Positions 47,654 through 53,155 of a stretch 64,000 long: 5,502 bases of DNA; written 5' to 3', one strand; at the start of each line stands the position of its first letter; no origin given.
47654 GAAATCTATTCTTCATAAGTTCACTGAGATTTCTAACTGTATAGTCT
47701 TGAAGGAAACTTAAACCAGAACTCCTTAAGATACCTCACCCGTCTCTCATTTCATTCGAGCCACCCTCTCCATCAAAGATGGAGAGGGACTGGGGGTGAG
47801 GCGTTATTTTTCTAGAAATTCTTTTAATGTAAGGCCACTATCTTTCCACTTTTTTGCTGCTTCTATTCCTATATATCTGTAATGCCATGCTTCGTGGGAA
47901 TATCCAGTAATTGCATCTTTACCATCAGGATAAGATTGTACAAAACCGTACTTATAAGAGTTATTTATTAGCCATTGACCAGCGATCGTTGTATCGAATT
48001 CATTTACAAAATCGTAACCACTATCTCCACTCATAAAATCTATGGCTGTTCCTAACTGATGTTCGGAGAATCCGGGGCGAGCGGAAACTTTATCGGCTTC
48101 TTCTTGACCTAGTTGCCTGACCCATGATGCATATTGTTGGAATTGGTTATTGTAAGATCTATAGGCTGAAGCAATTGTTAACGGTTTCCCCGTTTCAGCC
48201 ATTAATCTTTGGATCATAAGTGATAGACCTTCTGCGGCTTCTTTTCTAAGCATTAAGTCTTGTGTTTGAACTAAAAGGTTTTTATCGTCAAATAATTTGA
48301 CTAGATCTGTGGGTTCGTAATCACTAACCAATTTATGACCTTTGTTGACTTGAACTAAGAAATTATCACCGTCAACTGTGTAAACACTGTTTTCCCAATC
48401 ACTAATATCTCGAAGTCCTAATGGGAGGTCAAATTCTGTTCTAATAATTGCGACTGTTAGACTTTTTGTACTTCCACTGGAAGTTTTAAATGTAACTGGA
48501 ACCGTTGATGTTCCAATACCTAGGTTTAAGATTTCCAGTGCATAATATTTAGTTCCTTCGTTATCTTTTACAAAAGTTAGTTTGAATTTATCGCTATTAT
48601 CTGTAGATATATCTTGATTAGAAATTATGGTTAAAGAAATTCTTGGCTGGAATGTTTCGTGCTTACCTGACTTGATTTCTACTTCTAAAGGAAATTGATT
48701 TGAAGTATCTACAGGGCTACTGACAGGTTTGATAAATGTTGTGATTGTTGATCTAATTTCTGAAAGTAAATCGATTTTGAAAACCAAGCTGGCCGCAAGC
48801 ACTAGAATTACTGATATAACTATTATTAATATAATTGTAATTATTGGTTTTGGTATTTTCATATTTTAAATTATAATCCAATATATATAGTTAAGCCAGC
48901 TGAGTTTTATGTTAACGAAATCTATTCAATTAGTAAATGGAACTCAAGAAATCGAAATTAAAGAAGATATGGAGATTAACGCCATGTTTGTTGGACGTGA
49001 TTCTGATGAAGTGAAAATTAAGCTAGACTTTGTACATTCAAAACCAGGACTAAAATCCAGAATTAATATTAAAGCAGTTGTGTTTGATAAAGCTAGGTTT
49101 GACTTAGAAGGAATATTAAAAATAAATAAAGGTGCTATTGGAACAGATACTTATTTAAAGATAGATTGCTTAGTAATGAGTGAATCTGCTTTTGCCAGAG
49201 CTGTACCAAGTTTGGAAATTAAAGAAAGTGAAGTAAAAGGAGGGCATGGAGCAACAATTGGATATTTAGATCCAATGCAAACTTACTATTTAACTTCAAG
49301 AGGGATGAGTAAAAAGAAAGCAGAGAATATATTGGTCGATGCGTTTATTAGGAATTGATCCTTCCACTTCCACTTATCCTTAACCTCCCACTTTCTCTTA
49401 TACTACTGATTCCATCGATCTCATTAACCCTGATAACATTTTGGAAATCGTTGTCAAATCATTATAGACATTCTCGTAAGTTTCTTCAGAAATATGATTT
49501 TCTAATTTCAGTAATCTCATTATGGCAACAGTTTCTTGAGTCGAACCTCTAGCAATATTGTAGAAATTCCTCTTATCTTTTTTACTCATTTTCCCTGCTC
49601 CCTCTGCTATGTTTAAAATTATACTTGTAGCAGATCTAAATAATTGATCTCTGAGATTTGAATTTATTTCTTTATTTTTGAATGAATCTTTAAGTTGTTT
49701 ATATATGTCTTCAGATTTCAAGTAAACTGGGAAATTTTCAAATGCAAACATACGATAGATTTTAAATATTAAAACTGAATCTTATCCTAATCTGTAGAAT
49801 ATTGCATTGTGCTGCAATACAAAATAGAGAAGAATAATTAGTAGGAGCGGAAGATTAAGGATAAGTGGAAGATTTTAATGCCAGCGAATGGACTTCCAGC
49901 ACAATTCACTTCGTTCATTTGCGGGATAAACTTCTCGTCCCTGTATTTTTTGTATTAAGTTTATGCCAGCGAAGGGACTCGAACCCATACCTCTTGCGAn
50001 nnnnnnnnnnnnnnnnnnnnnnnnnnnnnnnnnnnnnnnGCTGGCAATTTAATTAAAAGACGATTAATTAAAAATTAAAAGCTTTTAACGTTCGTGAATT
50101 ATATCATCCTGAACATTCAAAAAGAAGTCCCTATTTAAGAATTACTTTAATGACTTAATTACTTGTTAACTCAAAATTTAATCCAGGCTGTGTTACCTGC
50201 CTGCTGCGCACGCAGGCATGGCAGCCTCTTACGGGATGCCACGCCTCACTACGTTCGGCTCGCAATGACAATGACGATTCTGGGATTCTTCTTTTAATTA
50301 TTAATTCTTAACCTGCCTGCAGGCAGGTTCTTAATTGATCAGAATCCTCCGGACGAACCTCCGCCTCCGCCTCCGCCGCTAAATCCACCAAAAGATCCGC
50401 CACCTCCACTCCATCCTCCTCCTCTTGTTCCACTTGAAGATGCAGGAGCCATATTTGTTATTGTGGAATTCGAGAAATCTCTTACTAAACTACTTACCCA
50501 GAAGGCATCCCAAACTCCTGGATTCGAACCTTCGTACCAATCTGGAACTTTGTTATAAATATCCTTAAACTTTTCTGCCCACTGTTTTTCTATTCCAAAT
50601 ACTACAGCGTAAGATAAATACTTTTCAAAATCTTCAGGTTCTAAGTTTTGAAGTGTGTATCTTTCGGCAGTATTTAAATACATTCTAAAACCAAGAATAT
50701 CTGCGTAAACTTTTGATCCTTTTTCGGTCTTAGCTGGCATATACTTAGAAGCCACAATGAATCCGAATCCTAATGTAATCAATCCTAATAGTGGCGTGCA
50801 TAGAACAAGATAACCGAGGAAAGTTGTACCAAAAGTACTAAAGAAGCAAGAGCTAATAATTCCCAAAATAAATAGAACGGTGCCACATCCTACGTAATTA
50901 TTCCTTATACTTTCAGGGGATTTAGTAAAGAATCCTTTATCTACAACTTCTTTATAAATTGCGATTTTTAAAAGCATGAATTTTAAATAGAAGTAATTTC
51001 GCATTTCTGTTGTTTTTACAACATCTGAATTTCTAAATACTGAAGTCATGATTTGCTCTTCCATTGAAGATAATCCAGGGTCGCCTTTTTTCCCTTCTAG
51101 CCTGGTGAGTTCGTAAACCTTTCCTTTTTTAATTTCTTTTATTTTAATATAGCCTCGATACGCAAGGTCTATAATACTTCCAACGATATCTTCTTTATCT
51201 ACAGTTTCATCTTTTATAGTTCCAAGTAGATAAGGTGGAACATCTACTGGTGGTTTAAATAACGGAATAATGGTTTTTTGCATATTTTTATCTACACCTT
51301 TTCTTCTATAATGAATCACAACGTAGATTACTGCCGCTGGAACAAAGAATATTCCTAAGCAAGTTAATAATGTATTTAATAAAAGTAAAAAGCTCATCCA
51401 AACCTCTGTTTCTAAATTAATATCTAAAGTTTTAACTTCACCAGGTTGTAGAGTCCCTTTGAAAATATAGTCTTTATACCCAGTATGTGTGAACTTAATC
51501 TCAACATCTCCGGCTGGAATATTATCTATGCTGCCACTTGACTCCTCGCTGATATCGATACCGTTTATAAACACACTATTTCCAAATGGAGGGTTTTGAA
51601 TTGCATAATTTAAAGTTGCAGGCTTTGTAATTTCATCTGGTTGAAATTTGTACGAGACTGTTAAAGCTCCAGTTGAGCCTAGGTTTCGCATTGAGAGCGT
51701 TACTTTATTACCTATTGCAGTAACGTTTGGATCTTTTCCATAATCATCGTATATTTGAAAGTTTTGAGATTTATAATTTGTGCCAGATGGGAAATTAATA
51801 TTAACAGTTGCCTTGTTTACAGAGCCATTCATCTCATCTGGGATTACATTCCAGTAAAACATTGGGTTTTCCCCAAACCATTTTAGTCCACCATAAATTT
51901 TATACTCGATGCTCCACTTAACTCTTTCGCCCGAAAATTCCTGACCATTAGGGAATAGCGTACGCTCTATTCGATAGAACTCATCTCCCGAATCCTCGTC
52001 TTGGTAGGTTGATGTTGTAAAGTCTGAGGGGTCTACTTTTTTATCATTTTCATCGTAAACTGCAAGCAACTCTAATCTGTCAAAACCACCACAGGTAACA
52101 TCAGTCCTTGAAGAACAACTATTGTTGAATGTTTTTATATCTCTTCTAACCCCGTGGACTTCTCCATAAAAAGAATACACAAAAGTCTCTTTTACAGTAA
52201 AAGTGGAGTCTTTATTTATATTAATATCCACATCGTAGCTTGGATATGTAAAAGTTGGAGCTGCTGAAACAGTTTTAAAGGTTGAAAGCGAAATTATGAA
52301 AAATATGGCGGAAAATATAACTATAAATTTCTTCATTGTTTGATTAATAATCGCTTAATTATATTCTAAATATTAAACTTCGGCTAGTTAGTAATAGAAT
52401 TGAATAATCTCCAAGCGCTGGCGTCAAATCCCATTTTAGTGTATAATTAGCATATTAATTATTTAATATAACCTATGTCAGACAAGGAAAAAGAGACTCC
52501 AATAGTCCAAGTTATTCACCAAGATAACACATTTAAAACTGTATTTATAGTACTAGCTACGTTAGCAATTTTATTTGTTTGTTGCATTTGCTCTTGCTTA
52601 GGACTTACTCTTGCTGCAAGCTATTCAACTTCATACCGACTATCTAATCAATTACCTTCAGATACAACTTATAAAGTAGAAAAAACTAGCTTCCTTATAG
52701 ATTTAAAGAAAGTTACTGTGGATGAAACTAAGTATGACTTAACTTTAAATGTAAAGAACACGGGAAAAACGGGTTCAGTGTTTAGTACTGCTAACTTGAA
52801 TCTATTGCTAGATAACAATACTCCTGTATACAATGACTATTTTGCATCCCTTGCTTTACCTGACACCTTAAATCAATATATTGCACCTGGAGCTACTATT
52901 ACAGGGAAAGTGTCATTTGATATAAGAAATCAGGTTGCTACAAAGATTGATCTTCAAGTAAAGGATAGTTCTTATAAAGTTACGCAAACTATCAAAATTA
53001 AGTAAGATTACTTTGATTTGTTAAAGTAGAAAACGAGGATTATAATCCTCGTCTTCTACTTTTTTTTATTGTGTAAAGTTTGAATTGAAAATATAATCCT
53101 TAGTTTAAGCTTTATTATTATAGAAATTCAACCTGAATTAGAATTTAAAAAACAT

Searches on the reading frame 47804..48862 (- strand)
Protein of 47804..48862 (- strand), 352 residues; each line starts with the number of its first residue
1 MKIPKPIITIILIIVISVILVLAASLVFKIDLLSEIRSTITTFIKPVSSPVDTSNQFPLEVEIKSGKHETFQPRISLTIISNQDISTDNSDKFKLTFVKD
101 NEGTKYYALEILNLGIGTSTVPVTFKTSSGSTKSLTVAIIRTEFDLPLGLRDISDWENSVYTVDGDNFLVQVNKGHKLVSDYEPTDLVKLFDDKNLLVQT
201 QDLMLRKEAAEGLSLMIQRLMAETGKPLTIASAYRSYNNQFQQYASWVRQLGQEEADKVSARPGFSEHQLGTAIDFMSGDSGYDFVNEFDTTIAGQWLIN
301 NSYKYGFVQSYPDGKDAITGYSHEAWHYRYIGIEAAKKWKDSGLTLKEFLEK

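Call 74: search_protein_families(library=pfam, proteins=[window:47804-48862:-], max_evalue=0.001)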
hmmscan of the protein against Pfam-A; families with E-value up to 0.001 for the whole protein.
window:47804-48862:- (352 aa): 1 family
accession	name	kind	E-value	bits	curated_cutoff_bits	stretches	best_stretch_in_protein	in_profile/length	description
PF02557.22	VanY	-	3.7e-34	117.8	25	1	204-332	3-131/132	D-alanyl-D-alanine carboxypeptidase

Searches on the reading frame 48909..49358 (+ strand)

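Call 21: search_protein_families(library=pfam, proteins=[window:48909-49358:+])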
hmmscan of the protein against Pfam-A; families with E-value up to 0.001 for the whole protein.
window:48909-49358:+ (149 aa): 1 family
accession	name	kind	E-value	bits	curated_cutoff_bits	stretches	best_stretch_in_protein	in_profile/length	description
PF01458.23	SUFBD_core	-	7e-33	114.5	27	1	20-146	106-232/232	SUF system FeS cluster assembly, SufBD core domain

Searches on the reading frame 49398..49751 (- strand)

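Call 21: search_protein_families(library=pfam, proteins=[window:49398-49751:-])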
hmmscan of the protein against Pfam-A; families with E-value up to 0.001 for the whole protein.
window:49398-49751:- (117 aa): 1 family
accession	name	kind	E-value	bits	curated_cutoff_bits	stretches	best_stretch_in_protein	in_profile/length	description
PF05635.17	23S_rRNA_IVP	-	3.8e-26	91.8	33.8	1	14-108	14-106/106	23S rRNA-intervening sequence protein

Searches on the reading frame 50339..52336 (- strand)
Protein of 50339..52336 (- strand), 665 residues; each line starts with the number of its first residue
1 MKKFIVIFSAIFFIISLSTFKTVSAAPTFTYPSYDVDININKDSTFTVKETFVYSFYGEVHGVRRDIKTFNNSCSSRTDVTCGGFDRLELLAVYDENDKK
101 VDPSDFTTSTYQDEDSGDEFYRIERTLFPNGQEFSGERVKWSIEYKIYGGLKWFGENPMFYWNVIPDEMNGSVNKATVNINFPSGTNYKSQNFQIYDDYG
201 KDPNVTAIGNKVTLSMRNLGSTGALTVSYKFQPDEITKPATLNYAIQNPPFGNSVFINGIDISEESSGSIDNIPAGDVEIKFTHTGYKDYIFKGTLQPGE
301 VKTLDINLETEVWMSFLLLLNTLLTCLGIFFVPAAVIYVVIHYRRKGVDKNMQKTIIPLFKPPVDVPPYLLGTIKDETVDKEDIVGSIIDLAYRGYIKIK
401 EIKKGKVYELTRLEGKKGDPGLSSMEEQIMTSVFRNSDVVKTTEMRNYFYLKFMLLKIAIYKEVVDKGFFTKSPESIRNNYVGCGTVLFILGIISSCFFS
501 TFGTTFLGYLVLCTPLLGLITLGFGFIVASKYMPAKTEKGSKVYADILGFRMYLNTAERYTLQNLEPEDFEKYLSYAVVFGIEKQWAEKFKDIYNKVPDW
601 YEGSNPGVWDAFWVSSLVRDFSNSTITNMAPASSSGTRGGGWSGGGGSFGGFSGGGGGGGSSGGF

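Call 21: search_protein_families(library=pfam, proteins=[window:50339-52336:-])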
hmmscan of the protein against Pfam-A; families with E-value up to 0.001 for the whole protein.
window:50339-52336:- (665 aa): 2 families
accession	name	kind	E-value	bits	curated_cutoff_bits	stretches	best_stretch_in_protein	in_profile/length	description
PF20990.2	DUF2207_C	-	2.6e-35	122.7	33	1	361-590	7-247/247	Predicted membrane protein (DUF2207) C-terminal domain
PF09972.14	DUF2207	-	3.2e-20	73.5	24.4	1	32-229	3-170/172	Predicted membrane protein (DUF2207) N-terminal domain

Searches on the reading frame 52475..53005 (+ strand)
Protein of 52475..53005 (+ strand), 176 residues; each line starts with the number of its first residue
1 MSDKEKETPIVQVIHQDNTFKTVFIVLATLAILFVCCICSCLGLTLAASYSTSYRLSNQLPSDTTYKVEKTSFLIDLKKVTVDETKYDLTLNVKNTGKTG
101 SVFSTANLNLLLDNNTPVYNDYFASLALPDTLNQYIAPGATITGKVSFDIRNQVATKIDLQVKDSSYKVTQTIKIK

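Call 21: search_protein_families(library=pfam, proteins=[window:52475-53005:+])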
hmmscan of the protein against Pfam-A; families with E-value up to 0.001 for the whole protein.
window:52475-53005:+ (176 aa): 1 family
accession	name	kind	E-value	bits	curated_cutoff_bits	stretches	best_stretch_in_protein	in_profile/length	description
PF11611.13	DUF4352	-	3.9e-05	24.4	25.9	1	87-168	38-118/122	Domain of unknown function (DUF4352)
